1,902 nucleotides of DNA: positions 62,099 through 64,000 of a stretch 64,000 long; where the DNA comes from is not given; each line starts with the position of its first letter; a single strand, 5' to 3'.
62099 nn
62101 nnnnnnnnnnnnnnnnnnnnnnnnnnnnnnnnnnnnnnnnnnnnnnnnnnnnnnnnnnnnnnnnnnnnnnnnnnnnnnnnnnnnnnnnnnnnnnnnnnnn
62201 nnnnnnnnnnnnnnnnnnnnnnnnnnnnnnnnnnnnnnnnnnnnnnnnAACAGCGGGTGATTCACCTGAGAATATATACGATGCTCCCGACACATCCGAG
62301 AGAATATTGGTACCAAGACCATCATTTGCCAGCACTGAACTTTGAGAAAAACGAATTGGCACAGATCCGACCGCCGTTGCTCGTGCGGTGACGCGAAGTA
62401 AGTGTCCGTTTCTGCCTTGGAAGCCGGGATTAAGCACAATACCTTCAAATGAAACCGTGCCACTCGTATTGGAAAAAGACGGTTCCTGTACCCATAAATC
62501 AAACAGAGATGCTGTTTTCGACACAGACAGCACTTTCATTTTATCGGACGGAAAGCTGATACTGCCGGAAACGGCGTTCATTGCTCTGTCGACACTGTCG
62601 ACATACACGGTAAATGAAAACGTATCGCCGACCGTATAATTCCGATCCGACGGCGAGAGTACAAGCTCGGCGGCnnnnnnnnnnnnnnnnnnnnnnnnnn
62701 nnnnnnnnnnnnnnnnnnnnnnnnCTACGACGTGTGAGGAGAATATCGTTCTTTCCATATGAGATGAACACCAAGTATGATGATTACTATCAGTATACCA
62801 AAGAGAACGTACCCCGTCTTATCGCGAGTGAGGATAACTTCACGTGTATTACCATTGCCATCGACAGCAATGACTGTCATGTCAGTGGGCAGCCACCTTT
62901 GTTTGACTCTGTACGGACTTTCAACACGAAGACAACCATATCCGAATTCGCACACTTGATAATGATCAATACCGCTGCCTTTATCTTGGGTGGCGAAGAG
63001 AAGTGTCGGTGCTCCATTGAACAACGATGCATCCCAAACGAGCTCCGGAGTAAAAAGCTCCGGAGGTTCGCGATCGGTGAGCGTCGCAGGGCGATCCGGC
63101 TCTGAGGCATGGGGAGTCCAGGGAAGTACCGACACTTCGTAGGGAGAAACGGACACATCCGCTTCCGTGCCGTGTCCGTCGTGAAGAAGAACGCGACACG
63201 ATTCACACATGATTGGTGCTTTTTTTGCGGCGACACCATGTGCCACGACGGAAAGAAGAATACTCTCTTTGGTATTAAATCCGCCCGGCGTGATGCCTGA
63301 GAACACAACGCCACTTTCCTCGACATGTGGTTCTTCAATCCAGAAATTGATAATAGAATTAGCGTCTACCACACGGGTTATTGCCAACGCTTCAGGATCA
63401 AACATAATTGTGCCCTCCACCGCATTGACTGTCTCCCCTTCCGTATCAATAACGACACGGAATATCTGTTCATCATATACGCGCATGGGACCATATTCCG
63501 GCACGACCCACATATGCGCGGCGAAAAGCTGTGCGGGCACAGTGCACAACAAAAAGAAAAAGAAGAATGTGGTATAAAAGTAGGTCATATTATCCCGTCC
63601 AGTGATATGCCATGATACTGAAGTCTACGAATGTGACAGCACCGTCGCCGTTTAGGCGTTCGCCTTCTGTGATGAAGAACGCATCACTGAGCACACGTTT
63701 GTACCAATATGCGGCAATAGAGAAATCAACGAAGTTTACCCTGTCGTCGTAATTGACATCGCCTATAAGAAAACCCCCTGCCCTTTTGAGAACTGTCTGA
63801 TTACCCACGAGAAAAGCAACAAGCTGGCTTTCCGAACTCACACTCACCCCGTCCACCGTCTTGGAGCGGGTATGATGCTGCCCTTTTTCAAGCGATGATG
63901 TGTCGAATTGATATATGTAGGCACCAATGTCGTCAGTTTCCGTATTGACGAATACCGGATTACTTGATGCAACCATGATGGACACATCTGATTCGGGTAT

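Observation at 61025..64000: Cohesin-like and dockerin-like surface proteins upstream of the ATP synthase operon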

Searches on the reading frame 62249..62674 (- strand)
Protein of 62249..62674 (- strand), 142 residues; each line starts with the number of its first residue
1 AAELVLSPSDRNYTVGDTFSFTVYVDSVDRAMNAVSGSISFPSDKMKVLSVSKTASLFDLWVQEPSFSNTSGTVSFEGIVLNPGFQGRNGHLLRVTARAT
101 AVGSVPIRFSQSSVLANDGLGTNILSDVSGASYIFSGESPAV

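Call 40: predict_structure(alignment_id=A3)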
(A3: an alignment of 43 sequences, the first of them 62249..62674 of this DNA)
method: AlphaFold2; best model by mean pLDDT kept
length: 142 residues; sequences in the alignment: 43
mean_pLDDT: 95.9   pTM: 0.88
mean pLDDT of the five models: 95.9, 95.7, 95.7, 95.2, 95.0
residues with pLDDT >= 90: 136; 70-90: 2; 50-70: 3; < 50: 1
segments of 3 or more residues with pLDDT < 50: none
pLDDT, mean of each block of 10 residues (from residue 1): 97 98 97 98 98 96 97 98 95 98 98 96 97 88 53
secondary structure, 60 per line:
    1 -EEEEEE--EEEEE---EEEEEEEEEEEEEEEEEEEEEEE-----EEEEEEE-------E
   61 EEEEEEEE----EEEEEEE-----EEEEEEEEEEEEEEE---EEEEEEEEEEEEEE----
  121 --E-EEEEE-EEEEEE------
elements in order: E2-7 E10-14 E18-40 E46-52 E60-68 E73-79 E85-99 E103-116 E125-129 E131-136

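Call 42: fold_search(model_id=the predicted structure, library=pdb)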
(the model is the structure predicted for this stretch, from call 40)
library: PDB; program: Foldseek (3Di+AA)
matches with E <= 10: 2000; with E <= 0.001: 104
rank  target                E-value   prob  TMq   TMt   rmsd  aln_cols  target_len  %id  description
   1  4dh2_A                3.3e-10  1.00  0.81  0.73   2.5       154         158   13  Crystal structure of Coh-OlpC(Cthe_0452)-Doc435(Cthe_0435) complex: A novel type I Cohesin-Dockerin complex from Clost (released 2012-11-28)
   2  4dh2_C                4.7e-10  1.00  0.80  0.73   2.4       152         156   13  Crystal structure of Coh-OlpC(Cthe_0452)-Doc435(Cthe_0435) complex: A novel type I Cohesin-Dockerin complex from Clost (released 2012-11-28)
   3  6kgf_C                2.3e-09  1.00  0.77  0.75   2.7       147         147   17  Crystal structure of CaDoc0917(R16D)-CaCohA2 complex at pH 8.2 (released 2020-07-08)
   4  4ums                  2.5e-09  1.00  0.72  0.67   4.2       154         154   16  The crystal structure of the seventh ScaB type I cohesin from Pseudobacteroides cellulosolvens (released 2015-05-06)
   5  6kge_A                2.6e-09  1.00  0.77  0.77   2.7       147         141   16  Crystal structure of CaDoc0917(R16D)-CaCohA2 complex at pH 5.5 (released 2020-07-08)
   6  5nrm_A                7.7e-09  1.00  0.72  0.72   3.1       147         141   10  Crystal structure of the sixth cohesin from Acetivibrio cellulolyticus' scaffoldin B in complex with Cel5 dockerin S51 (released 2018-01-31)
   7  6kgc_A                9.8e-09  1.00  0.73  0.72   3.4       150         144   15  Crystal structure of CaDoc0917(R49D)-CaCohA2 complex at pH 5.4 (released 2020-07-08)
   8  6kgf_A                1.2e-08  1.00  0.69  0.69   3.9       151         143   14  Crystal structure of CaDoc0917(R16D)-CaCohA2 complex at pH 8.2 (released 2020-07-08)
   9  1g1k_A                1.7e-08  1.00  0.76  0.75   2.8       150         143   15  COHESIN MODULE FROM THE CELLULOSOME OF CLOSTRIDIUM CELLULOLYTICUM (released 2000-11-22)
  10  2vn6_A                1.9e-08  1.00  0.71  0.67   3.6       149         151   17  The Clostridium cellulolyticum dockerin displays a dual binding mode for its cohesin partner (released 2008-05-13)
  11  3ul4_A                2.3e-08  1.00  0.73  0.73   3.5       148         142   11  Crystal structure of Coh-OlpA(Cthe_3080)-Doc918(Cthe_0918) complex: A novel type I Cohesin-Dockerin complex from Clost (released 2012-11-28)
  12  6kgd_A                2.4e-08  1.00  0.70  0.69   3.6       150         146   15  Crystal structure of CaDoc0917(R49D)-CaCohA2 complex at pH 8.0 (released 2020-07-08)
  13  6kg8_MODEL_1_A        3.6e-08  1.00  0.77  0.71   2.7       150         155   17  Solution structure of CaCohA2 from Clostridium acetobutylicum (released 2020-07-08)
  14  5aoz                  4.4e-08  1.00  0.65  0.65   4.4       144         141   16  High resolution SeMet structure of the third cohesin from Ruminococcus flavefaciens scaffoldin protein, ScaB (released 2016-09-28)
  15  2jh2_A                6.6e-08  1.00  0.65  0.69   4.1       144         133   14  X-ray crystal structure of a cohesin-like module from Clostridium perfringens (released 2007-11-06)
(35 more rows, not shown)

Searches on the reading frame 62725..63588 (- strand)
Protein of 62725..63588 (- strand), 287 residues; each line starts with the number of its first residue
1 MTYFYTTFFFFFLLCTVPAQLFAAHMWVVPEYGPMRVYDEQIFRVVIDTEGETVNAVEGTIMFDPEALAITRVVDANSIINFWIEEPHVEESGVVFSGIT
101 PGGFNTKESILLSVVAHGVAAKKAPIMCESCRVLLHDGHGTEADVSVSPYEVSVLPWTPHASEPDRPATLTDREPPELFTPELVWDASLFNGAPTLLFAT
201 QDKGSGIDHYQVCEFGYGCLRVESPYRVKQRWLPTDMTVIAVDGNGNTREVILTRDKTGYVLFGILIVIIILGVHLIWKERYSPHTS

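Call 4: search_protein_families(library=pfam, proteins=[window:62725-63588:-], max_evalue=1)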
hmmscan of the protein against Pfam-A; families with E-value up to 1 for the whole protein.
window:62725-63588:- (287 aa): 0 families

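Call 5: search_protein_families(library=ncbifam, proteins=[window:62725-63588:-], max_evalue=1)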
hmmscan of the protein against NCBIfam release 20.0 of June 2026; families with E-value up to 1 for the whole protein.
window:62725-63588:- (287 aa): 0 families

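Call 7: search_solved_structures(query=window:62725-63588:-, max_evalue=10, show_alignments=2)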
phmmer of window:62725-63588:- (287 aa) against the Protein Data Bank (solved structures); distinct sequences matched with E-value up to 10: 0.

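Call 35: find_homologous_proteins(query=window:62725-63588:-)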
Query window:62725-63588:- (287 aa): 451 proteins with E <= 0.001 among 1241 candidates; the best 120 are listed.
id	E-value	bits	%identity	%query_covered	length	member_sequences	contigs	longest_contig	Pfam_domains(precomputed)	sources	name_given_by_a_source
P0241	3.0e-195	665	100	100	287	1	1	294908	-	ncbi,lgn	-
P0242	8.0e-123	428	68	94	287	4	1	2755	-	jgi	jgi:hypothetical protein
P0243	6.0e-50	188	39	86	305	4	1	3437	-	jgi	-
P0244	7.4e-50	188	38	96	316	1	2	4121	-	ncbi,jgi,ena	-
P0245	9.4e-50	188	37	97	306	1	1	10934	-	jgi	jgi:hypothetical protein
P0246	3.2e-49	186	40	89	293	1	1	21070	-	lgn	-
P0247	7.9e-49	185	39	86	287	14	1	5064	-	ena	-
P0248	1.8e-48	184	43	76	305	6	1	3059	-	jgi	-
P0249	2.6e-48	183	38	86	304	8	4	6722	-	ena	-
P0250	3.6e-48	183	38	86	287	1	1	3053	-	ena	-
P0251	3.9e-48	182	38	86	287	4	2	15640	-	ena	-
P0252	5.3e-48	182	38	86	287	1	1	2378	-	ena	-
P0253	6.3e-48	182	38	86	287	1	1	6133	-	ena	-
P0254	6.9e-48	182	39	86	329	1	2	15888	-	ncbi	-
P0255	8.9e-48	181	38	86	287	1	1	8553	-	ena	-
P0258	1.0e-47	181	39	94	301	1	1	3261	PF00963.25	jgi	-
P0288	6.6e-45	172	38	86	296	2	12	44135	PF00963.25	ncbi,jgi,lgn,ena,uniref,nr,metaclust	ncbi:MAG: hypothetical protein A3B25_00380 [Candidatus Ryanbacteria bacterium RIFCSPLOWO2_01_FULL_48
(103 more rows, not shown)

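Call 38: search_protein_families(library=pfam, alignment_id=A4, max_evalue=0.01)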
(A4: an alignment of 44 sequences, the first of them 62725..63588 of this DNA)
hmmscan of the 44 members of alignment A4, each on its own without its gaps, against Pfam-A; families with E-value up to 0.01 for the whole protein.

A. member 1, window:62725-63588:- (287 aa): 0 families

B. families by the number of members that match (of 44 scanned): 1 family
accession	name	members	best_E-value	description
PF00963.24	Cohesin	9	1e-07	Cohesin domain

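Call 39: search_solved_structures(query=A4, max_evalue=10, show_alignments=2)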
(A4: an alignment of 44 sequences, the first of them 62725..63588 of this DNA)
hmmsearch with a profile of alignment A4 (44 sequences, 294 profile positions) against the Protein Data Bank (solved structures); distinct sequences matched with E-value up to 10: 3.
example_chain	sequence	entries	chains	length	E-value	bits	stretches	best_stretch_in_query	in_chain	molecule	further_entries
5aoz_A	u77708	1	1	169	0.012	18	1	19-75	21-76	PUTATIVE CELLULOSOMAL SCAFFOLDIN PROTEIN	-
5m2o_A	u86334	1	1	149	0.041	16.2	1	22-75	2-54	Putative cellulosomal scaffoldin protein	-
5m2s_A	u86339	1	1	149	0.049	15.9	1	21-75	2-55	Putative cellulosomal scaffoldin protein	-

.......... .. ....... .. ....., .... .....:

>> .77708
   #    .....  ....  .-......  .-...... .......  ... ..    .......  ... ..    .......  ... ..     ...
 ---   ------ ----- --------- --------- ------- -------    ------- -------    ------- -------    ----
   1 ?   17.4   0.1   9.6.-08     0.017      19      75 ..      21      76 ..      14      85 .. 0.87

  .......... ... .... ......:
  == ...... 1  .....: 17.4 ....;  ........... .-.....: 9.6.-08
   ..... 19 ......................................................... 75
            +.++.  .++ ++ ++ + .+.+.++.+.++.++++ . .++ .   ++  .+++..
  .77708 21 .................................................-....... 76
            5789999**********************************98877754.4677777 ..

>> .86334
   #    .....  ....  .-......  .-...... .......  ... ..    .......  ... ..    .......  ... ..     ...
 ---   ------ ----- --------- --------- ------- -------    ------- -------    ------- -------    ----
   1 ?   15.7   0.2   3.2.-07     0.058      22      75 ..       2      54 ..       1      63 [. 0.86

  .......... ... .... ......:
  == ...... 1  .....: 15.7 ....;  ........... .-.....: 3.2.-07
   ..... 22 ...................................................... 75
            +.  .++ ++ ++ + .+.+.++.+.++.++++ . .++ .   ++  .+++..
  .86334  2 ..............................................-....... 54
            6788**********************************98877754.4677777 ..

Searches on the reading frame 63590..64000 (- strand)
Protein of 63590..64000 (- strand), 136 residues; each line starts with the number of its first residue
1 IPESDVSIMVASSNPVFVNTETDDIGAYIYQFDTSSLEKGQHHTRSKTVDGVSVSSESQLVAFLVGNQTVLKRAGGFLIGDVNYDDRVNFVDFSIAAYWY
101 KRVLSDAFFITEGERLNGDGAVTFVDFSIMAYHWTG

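Call 4: search_protein_families(library=pfam, proteins=[window:63590-64000:-], max_evalue=1)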
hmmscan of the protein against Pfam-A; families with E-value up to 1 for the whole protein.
window:63590-64000:- (136 aa): 1 family
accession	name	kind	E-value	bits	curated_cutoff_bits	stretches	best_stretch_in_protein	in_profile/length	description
PF00404.24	Dockerin_1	-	0.00036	21.1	22.9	1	80-95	2-17/57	Dockerin type I domain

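Call 5: search_protein_families(library=ncbifam, proteins=[window:63590-64000:-], max_evalue=1)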
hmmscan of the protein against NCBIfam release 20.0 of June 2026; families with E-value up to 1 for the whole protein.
window:63590-64000:- (136 aa): 0 families

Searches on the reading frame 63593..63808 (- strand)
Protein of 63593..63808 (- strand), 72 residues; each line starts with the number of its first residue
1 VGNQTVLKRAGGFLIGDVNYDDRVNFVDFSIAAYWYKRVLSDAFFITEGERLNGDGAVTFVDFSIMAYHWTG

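Call 60: predict_structure(alignment_id=A5)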
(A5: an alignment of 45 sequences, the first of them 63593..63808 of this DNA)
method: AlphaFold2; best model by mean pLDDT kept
length: 72 residues; sequences in the alignment: 45
mean_pLDDT: 87.7   pTM: 0.73
mean pLDDT of the five models: 87.7, 86.6, 86.5, 85.0, 85.0
residues with pLDDT >= 90: 56; 70-90: 4; 50-70: 10; < 50: 2
segments of 3 or more residues with pLDDT < 50: none
pLDDT, mean of each block of 10 residues (from residue 1): 50 83 95 98 96 97 95 83
secondary structure, 60 per line:
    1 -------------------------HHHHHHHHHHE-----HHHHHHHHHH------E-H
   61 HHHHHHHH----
elements in order: H26-35 H42-51 H60-68

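Call 63: fold_search(model_id=the predicted structure, library=pdb)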
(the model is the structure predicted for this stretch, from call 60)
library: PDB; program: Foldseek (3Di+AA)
matches with E <= 10: 14; with E <= 0.001: 0
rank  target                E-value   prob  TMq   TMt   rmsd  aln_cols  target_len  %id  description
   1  2y3n_B                1.3e-01  0.97  0.63  0.75   1.8        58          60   26  Type II cohesin-dockerin domain from Bacteroides cellolosolvens (released 2012-01-11)
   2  5g5d_B                3.3e-01  0.77  0.59  0.30   3.3        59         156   20  Crystal Structure of the CohScaC2-XDocCipA type II complex from Clostridium thermocellum (released 2017-04-05)
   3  2ozn_B                3.6e-01  0.75  0.55  0.32   2.4        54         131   15  The Cohesin-Dockerin Complex of NagJ and NagH from Clostridium perfringens (released 2008-05-06)
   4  3kcp_A                5.2e-01  0.57  0.57  0.16   3.3        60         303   18  Crystal structure of interacting Clostridium thermocellum multimodular components (released 2010-02-09)
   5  4fl4_C                7.1e-01  0.51  0.58  0.16   3.3        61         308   20  Scaffoldin conformation and dynamics revealed by a ternary complex from the Clostridium thermocellum cellulosome (released 2012-06-27)
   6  4fl4_L                1.2e+00  0.33  0.56  0.15   3.4        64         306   19  Scaffoldin conformation and dynamics revealed by a ternary complex from the Clostridium thermocellum cellulosome (released 2012-06-27)
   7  5lxv_B                1.3e+00  0.18  0.46  0.49   3.7        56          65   25  Crystal structure of Ruminococcus flavefaciens scaffoldin C cohesin in complex with a dockerin from an uncharacterized (released 2016-10-19)
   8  4fl4_I                1.5e+00  0.21  0.51  0.14   3.8        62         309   18  Scaffoldin conformation and dynamics revealed by a ternary complex from the Clostridium thermocellum cellulosome (released 2012-06-27)
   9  6kg9_MODEL_1_A        1.9e+00  0.16  0.51  0.54   5.1        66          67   27  Solution structure of CaDoc0917 from Clostridium acetobutylicum (released 2020-07-08)
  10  9cpc_1P               2.6e+00  0.03  0.24  0.22  10.7        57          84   18  Atomic model of porcine brain ventricles cilia doublet microtubule (48-nm periodicity) (released 2024-10-23)
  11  2mte_MODEL_1_A        3.5e+00  0.08  0.39  0.41   5.8        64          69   25  Solution structure of Doc48S (released 2014-10-15)
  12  4wi0_B                4.4e+00  0.11  0.49  0.25   3.4        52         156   23  Crystal structure of Coh3ScaB-XDoc_M2ScaA complex: A C-terminal interface mutant of type II Cohesin-X-Dockerin complex (released 2015-10-07)
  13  2jnk_MODEL_1_A        4.7e+00  0.12  0.51  0.29   2.7        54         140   17  Solution structure of a dockerin-containing modular pair from a family 84 glycoside hydrolase (released 2008-01-29)
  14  1daq                  7.5e+00  0.03  0.37  0.37   4.2        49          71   31  SOLUTION STRUCTURE OF THE TYPE I DOCKERIN DOMAIN FROM THE CLOSTRIDIUM THERMOCELLUM CELLULOSOME (MINIMIZED AVERAGE STRUCT (released 2001-04-04)
